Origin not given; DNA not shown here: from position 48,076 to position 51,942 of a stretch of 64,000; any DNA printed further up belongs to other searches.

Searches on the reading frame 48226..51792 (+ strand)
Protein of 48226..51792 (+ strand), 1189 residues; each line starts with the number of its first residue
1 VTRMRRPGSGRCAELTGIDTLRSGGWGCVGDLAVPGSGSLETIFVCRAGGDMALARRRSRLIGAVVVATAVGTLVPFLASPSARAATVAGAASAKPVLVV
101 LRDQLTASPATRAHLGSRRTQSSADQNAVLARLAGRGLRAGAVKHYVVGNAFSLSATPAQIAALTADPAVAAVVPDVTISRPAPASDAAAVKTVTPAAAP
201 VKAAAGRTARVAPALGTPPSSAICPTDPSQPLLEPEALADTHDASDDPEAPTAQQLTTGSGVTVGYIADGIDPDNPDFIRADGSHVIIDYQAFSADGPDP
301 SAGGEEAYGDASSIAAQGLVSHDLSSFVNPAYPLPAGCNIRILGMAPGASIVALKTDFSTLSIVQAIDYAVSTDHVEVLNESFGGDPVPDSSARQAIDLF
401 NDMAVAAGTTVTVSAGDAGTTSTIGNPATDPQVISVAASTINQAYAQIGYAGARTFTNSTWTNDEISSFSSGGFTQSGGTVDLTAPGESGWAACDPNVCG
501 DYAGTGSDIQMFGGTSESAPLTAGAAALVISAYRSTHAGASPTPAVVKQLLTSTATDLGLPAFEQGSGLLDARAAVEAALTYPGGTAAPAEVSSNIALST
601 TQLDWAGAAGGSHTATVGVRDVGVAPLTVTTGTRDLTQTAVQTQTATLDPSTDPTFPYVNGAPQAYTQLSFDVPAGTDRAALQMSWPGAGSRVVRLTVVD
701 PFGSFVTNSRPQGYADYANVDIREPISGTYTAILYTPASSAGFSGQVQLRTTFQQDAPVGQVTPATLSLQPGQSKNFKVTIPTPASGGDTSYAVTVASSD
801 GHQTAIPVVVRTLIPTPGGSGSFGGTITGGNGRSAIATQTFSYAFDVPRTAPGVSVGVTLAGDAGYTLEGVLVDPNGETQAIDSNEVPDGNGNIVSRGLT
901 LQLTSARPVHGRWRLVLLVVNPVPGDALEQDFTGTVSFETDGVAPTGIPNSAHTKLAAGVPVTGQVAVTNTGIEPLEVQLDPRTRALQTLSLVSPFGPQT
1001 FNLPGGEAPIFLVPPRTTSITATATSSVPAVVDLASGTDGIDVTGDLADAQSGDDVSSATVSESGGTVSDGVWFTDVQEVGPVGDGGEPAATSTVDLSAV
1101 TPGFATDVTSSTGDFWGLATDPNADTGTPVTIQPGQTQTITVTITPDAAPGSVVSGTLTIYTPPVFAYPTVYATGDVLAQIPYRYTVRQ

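Call 82: search_protein_families(library=pfam, proteins=[window:48226-51792:+], max_evalue=0.00001)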
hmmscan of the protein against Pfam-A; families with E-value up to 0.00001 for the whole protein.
window:48226-51792:+ (1189 aa): 1 family
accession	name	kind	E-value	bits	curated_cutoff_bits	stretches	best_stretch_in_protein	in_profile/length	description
PF00082.27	Peptidase_S8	-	1.7e-27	96.9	21.8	1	259-566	1-286/288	Subtilase family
